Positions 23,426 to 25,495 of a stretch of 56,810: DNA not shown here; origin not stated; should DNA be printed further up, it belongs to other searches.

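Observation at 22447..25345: Gtr-like three-part glycosylation module: GT2 synthase + DUF2304-type membrane protein, divergent from a TMTC-like GT-C/TPR enzyme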

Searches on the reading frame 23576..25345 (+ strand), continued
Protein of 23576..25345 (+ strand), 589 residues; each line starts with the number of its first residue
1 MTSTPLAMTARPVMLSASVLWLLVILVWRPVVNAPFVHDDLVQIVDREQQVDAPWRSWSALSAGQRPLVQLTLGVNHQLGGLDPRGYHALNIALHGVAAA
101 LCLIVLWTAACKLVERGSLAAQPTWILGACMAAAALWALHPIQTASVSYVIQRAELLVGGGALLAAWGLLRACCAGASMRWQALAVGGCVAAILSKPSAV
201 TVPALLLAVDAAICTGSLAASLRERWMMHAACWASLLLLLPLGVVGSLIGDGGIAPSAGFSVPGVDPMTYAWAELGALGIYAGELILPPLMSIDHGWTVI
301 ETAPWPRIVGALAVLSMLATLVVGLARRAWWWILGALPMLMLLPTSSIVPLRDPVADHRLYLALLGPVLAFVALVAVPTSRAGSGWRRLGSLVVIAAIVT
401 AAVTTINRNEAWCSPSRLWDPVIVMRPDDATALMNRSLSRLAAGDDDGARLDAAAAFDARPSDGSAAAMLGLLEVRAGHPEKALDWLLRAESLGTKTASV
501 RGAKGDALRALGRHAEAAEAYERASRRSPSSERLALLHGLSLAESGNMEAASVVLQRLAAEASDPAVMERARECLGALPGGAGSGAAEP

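Call 33: find_encoding_contigs(protein=P0013, flank=10000, max_places=2)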
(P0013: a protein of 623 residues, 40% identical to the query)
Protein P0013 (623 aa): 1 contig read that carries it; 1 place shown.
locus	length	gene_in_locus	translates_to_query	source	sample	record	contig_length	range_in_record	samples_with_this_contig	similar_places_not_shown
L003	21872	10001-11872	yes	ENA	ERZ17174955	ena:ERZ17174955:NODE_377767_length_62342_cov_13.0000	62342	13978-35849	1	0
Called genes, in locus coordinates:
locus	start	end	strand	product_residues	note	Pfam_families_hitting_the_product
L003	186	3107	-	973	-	PF13385:Laminin_G_3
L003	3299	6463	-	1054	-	PF00059:Lectin_C (weak), PF07691:PA14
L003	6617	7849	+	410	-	-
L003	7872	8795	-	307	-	PF13469:Sulfotransfer_3 (faint)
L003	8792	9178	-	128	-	PF10066:DUF2304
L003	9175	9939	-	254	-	PF00535:Glycos_transf_2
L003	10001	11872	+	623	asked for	PF13431:TPR_17 (faint), PF00515:TPR_1 (faint), PF07719:TPR_2 (faint), PF14559:TPR_19, PF13414:TPR_11 (faint), PF13181:TPR_8 (faint), PF13432:TPR_16 (weak), PF14559:TPR_19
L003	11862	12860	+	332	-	PF00535:Glycos_transf_2, PF10111:Glyco_tranf_2_2 (weak), PF13641:Glyco_tranf_2_3, PF13632:Glyco_trans_2_3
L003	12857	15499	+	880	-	PF13414:TPR_11 (faint), PF00515:TPR_1 (faint), PF07719:TPR_2 (faint), PF13432:TPR_16 (faint)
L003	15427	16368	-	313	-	PF00535:Glycos_transf_2, PF13641:Glyco_tranf_2_3 (weak)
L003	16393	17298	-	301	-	PF00535:Glycos_transf_2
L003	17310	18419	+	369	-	PF00535:Glycos_transf_2, PF10111:Glyco_tranf_2_2, PF13641:Glyco_tranf_2_3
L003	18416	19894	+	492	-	PF01943:Polysacc_synt, PF13440:Polysacc_synt_3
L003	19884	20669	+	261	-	PF00685:Sulfotransfer_1, PF13469:Sulfotransfer_3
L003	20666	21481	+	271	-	PF13469:Sulfotransfer_3 (faint)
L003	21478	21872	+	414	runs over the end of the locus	PF13439:Glyco_transf_4 (faint), PF13579:Glyco_trans_4_4 (weak), PF20706:GT4-conflict, PF00534:Glycos_transf_1, PF13692:Glyco_trans_1_4, PF13524:Glyco_trans_1_2 (weak)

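Call 34: find_encoding_contigs(protein=P0024, flank=10000, max_places=1)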
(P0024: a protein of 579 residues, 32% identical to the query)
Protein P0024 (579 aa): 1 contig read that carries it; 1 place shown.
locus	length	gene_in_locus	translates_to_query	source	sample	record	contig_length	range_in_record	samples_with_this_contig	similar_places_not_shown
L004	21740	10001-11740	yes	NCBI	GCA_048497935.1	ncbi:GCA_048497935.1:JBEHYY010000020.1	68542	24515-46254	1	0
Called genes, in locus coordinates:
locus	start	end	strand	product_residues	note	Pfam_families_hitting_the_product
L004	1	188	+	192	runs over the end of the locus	PF01476:LysM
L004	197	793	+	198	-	PF00293:NUDIX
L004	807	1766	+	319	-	PF00294:PfkB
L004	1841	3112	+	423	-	PF00171:Aldedh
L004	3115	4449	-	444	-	PF03447:NAD_binding_3, PF00742:Homoserine_dh, PF01842:ACT, PF13291:ACT_4 (weak), PF22629:ACT_AHAS_ss (weak)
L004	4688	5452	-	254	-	PF02660:G3P_acyltransf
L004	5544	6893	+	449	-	PF04542:Sigma70_r2 (weak), PF04545:Sigma70_r4, PF08281:Sigma70_r4_2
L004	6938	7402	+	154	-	-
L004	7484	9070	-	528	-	PF00389:2-Hacid_dh, PF02826:2-Hacid_dh_C, PF19304:PGDH_inter, PF01842:ACT (weak)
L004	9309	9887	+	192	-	PF07635:PSCyt1 (weak)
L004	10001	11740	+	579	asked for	PF13424:TPR_12 (faint), PF13414:TPR_11 (weak), PF00515:TPR_1 (weak), PF13414:TPR_11 (weak), PF13432:TPR_16, PF00515:TPR_1 (weak), PF07719:TPR_2 (weak), PF13414:TPR_11 (weak), +5 more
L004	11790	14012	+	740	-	PF13231:PMT_2 (weak), PF13432:TPR_16 (weak), PF13414:TPR_11, PF13424:TPR_12 (weak), PF00515:TPR_1, PF07719:TPR_2 (weak), PF13414:TPR_11, PF13424:TPR_12, +14 more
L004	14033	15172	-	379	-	PF13624:SurA_N_3 (weak), PF13145:Rotamase_2, PF13616:Rotamase_3, PF00639:Rotamase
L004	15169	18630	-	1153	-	PF17757:UvrB_inter, PF02559:CarD_TRCF_RID, PF00270:DEAD, PF04851:ResIII, PF00271:Helicase_C, PF03461:TRCF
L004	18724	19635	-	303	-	-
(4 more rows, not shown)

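Call 35: find_encoding_contigs(protein=P0032, flank=10000, max_places=1)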
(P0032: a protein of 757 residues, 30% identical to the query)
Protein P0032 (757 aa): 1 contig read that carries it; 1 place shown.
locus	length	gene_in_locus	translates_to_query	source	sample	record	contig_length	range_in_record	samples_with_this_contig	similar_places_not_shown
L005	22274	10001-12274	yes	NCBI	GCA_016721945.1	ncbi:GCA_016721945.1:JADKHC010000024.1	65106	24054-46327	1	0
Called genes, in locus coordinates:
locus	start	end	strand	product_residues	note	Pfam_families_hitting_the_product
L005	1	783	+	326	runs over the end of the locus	-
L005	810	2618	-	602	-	PF13414:TPR_11 (weak), PF14559:TPR_19 (weak), PF13424:TPR_12 (weak), PF13432:TPR_16 (weak), PF07719:TPR_2 (weak), PF13414:TPR_11 (weak), PF13432:TPR_16, PF13844:Glyco_transf_41, +7 more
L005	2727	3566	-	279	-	PF00669:Flagellin_N, PF00700:Flagellin_C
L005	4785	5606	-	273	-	PF00669:Flagellin_N, PF00700:Flagellin_C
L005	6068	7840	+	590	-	PF02465:FliD_N, PF07195:FliD_C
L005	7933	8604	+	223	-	-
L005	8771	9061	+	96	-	-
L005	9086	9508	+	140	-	PF02561:FliS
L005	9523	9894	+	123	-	-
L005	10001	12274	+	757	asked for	PF13432:TPR_16 (weak), PF13414:TPR_11, PF13432:TPR_16, PF14559:TPR_19 (weak), PF00515:TPR_1 (weak), PF13424:TPR_12 (weak), PF14559:TPR_19, PF13432:TPR_16, +20 more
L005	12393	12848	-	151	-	-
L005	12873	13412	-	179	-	PF00593:TonB_dep_Rec_b-barrel, PF14905:OMP_b-brl_3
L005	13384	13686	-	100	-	-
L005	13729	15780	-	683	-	PF13620:CarboxypepD_reg, PF13715:CarbopepD_reg_2, PF07715:Plug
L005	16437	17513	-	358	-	PF00356:LacI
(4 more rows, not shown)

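Call 53: find_related_loci(query=A5, collection=genome_contigs, flank=10000)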
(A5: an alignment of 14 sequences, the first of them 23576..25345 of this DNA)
Query A5 (589 aa) in genome_contigs; peptide patterns used: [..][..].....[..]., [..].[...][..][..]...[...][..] (x = any residue, [..] = any of these).
599 stretches matched a pattern (row limit reached: there are more); 214 encode a relative of the query (tblastn E <= 1e-3); the best 80 are kept; 80 distinct loci.
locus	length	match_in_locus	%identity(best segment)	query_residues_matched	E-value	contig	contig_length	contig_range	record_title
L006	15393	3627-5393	89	1-589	0e+0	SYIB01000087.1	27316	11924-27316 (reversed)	MAG: Planctomycetia bacterium isolate F1-60-MAGs145 F1-60__c118516, whole genome shotgun sequence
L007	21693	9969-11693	61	1-575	0e+0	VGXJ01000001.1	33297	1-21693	MAG: Phycisphaerae bacterium isolate M_surface_10_m1_294 M_surface_10_m1_294_Ga0194123_10001594, whole genome shotgun se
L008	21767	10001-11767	91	1-589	0e+0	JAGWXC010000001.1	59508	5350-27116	MAG: Planctomycetota bacterium isolate REEB458 contig-150_776, whole genome shotgun sequence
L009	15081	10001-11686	40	17-578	7e-105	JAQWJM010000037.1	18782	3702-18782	MAG: Phycisphaerales bacterium isolate cluster1_bin.77 k141_6146, whole genome shotgun sequence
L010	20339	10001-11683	41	18-578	2e-104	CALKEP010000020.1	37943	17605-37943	MAG: uncultured Phycisphaerales bacterium isolate S4_Bin_METABAT__83_1 genome assembly, contig: c_000002203487, whole ge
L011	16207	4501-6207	40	13-563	1e-97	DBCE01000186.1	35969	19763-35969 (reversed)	MAG TPA_asm: Phycisphaerales bacterium UBA966 UBA966_contig_3192, whole genome shotgun sequence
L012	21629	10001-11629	39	36-578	1e-94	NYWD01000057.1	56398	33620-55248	MAG: Planctomycetaceae bacterium isolate CPC26 76172, whole genome shotgun sequence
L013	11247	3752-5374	38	28-567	4e-84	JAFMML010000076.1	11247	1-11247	MAG: Planctomycetota bacterium isolate DEBay_Sum29DG08_11 NODE_2781_length_11247_cov_9.48865, whole genome shotgun seque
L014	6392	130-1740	39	24-552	5e-77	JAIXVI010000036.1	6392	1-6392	MAG: Planctomycetaceae bacterium isolate D1_MAG_00057 pond_D1_MAG_00057_000000000081, whole genome shotgun sequence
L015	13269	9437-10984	36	24-544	7e-74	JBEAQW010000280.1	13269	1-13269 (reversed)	MAG: Planctomycetota bacterium isolate muddycreek_2019_sw_WHONDRS-S19S_0082_B_bin.82 scaffold_1224868, whole genome shot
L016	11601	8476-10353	34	2-578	6e-74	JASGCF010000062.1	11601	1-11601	MAG: Limnohabitans sp. isolate MAG13 NODE_2601_length_11601_cov_10.076217, whole genome shotgun sequence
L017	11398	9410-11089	37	12-568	2e-73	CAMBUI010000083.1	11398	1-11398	MAG: Candidatus Kuenenia stuttgartiensis isolate MoE-23oct19-264 genome assembly, contig: MoE-23oct19-C8471, whole genom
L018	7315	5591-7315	35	12-576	9e-73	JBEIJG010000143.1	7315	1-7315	MAG: Phycisphaeraceae bacterium isolate Sample-103-S3-bin-83 Sample_103_S3-bin_83-k141_1184106, whole genome shotgun seq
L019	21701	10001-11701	38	12-578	2e-72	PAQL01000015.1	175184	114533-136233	MAG: Phycisphaerae bacterium isolate SP137 157308, whole genome shotgun sequence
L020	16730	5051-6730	37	12-568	9e-65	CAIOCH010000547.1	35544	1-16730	uncultured bacterium isolate Erken-D2_bin-1190 genome assembly, contig: bin-1190:547/693, whole genome shotgun sequence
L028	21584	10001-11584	32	36-551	4e-52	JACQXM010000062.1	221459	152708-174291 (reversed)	MAG: Planctomycetota bacterium isolate NC_groundwater_1515_Pr4_B-0.1um_67_4 SR1-18-B1_scaffold_488684, whole genome shot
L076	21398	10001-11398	28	3-435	6e-40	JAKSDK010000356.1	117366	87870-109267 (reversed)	MAG: Phycisphaerales bacterium isolate MAG.67 k141_12648129, whole genome shotgun sequence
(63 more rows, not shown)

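Call 65: search_protein_families(library=pfam, proteins=[L001:10754-12700:+, L003:12857-14900:+, L019:12806-14800:+, L011:6210-8100:+], max_evalue=1)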
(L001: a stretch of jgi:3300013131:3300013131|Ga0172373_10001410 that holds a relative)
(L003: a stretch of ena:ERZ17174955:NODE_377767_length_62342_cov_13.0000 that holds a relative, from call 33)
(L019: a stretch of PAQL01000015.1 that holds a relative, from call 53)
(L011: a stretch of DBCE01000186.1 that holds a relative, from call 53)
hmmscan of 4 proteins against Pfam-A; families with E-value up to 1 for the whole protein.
L001:10754-12700:+ (649 aa): 1 family
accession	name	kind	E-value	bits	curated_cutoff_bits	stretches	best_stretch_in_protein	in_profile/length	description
PF20176.3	DUF6541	-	3.1e-05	22.9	29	1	11-636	3-610/646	Family of unknown function (DUF6541)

L003:12857-14900:+ (681 aa): 0 families

L019:12806-14800:+ (665 aa): 2 families
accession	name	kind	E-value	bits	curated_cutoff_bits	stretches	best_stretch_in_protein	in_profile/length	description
PF20176.3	DUF6541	-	1.1e-14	54.1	29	2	397-661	346-610/646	Family of unknown function (DUF6541)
PF10439.15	Bacteriocin_IIc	-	0.13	12.7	27.1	1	27-67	14-48/59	Bacteriocin class II with double-glycine leader peptide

L011:6210-8100:+ (630 aa): 0 families

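Call 74: search_protein_families(library=pfam, proteins=[L076:3927-6410:+, L076:7040-8137:+, L076:8236-8679:+, L076:12222-13232:+, L076:13423-14970:+, L076:15021-15977:-, L028:5098-6402:-, L028:6552-8324:+, L028:12116-14179:+, L028:14922-15908:-], max_evalue=0.001)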
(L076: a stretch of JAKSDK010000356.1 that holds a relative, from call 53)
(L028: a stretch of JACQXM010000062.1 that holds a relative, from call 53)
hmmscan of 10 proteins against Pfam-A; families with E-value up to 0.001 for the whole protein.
L076:3927-6410:+ (827 aa): 5 families
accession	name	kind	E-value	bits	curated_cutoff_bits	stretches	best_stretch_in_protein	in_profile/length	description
PF14312.12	FG-GAP_2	-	1.2e-90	298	23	7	194-242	1-49/49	FG-GAP repeat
PF01436.27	NHL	-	8.3e-07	29.2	20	0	624-642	2-20/28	NHL repeat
PF08450.18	SGL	-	4e-06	27.1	26.3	0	631-736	8-103/246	SMP-30/Gluconolactonase/LRE-like region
PF13964.12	Kelch_6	-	9.9e-06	25.8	25.3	0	215-253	8-42/50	Kelch motif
PF24303.1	DUF7485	-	0.00033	20.7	27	0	492-600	87-185/284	Domain of unknown function (DUF7485)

L076:7040-8137:+ (365 aa): 2 families
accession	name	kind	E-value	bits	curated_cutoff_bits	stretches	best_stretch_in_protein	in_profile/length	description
PF13899.12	Thioredoxin_7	-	2.4e-07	31.2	27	1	49-137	1-83/83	Thioredoxin-like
PF01625.27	PMSR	-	6.6e-07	30.1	23.7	0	190-220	1-31/153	Peptide methionine sulfoxide reductase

L076:8236-8679:+ (147 aa): 2 families
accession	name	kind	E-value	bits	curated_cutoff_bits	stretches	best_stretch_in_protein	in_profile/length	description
PF08937.16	ThsB_TIR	-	2e-08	35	21.2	1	20-103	13-97/100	Thoeris protein ThsB, TIR-like domain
PF13676.11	TIR_2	-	2.5e-06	28.4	28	1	49-124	37-111/122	TIR domain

L076:12222-13232:+ (336 aa): 5 families
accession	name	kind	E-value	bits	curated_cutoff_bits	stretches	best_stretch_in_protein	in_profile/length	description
PF00535.33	Glycos_transf_2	-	5.2e-24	85.5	23.3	1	14-172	1-167/168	Glycosyl transferase family 2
PF13641.12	Glyco_tranf_2_3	-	7.9e-20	72.3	27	1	13-222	3-225/230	Glycosyltransferase like family 2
PF13632.12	Glyco_trans_2_3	-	6.6e-12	46.1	27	1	93-284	2-194/198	Glycosyl transferase family group 2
PF10111.15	Glyco_tranf_2_2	-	7.5e-10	39.2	27.3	1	46-112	31-104/276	Glycosyltransferase like family 2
PF13506.12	Glyco_transf_21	-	3.7e-09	36.7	21.7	1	84-202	25-148/174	Glycosyl transferase family 21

L076:13423-14970:+ (515 aa): 2 families
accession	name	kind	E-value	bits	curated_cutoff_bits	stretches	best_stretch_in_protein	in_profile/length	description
PF13440.11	Polysacc_synt_3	-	1.5e-86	290.7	23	1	50-341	1-292/293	Polysaccharide biosynthesis protein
PF01943.22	Polysacc_synt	-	8.5e-38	130.8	28.2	1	27-293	2-274/274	Polysaccharide biosynthesis protein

L076:15021-15977:- (318 aa): 3 families
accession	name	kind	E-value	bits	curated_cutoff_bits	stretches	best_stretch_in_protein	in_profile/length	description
PF08241.18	Methyltransf_11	-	5.1e-09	37.1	21.2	1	183-258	8-95/95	Methyltransferase domain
PF13847.12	Methyltransf_31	-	5.6e-07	29.8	27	1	212-268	60-119/145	Methyltransferase domain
PF13649.12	Methyltransf_25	-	3.5e-05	24.8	27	1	210-254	50-97/97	Methyltransferase domain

L028:5098-6402:- (434 aa): 1 family
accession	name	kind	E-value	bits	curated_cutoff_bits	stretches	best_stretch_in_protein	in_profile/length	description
PF00404.24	Dockerin_1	-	2e-07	31.6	22.9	1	362-415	1-57/57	Dockerin type I domain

L028:6552-8324:+ (590 aa): 2 families
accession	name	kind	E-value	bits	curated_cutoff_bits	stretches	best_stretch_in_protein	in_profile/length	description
PF03109.22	ABC1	-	6.1e-66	222.5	22.9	1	123-366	1-238/244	ABC1 atypical kinase-like domain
PF01636.29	APH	-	2.3e-07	31.3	23.2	1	158-342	3-197/239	Phosphotransferase enzyme family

L028:12116-14179:+ (687 aa): 20 families
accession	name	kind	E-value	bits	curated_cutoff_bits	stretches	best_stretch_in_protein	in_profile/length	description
PF00515.34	TPR_1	-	4.8e-42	140.6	27.8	4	499-531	2-34/34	Tetratricopeptide repeat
PF13414.12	TPR_11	-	2.2e-39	133.3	26.8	5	539-580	1-42/42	TPR repeat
PF13431.12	TPR_17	-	1e-36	122.6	24.4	3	589-620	2-33/34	Tetratricopeptide repeat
PF07719.23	TPR_2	-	3.6e-36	120.7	27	4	499-531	2-34/34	Tetratricopeptide repeat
PF13181.12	TPR_8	-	2.6e-31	105.5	25.7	2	567-598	2-33/34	Tetratricopeptide repeat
PF13432.12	TPR_16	-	8.8e-29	100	32.7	4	606-668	3-65/65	Tetratricopeptide repeat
PF13424.12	TPR_12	-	2.7e-25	88.8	30.1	4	602-663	5-74/77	Tetratricopeptide repeat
PF14559.12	TPR_19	-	1.3e-21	77.2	25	3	579-632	4-57/68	Tetratricopeptide repeat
PF13176.12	TPR_7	-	2.8e-21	74.2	27.9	0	602-633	1-32/36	Tetratricopeptide repeat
PF13428.12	TPR_14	-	7.3e-21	73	23.5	1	637-674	4-41/44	Tetratricopeptide repeat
PF13374.12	TPR_10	-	1.5e-19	69.8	27.5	0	566-594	2-30/42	Tetratricopeptide repeat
PF13174.12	TPR_6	-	3.7e-16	59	26.3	0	499-529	1-31/33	Tetratricopeptide repeat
PF24575.1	TPR_Slam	-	5.1e-11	43.4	35.2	0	464-519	47-102/104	Surface lipoprotein assembly modifier, N-terminal TPR repeats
PF12895.13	ANAPC3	-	5.7e-11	43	27.2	0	478-557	3-81/82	Anaphase-promoting complex, cyclosome, subunit 3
PF03704.23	BTAD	-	1.9e-09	38.5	22.1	2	565-628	61-124/146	Bacterial transcriptional activator domain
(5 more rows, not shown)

L028:14922-15908:- (328 aa): 2 families
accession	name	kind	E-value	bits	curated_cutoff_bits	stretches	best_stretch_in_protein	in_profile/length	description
PF07478.18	Dala_Dala_lig_C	-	1.4e-20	74.1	24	1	140-322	40-203/204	D-ala D-ala ligase C-terminus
PF02655.19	ATP-grasp_3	-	3.2e-06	27.8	23.2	1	103-293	2-155/160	ATP-grasp domain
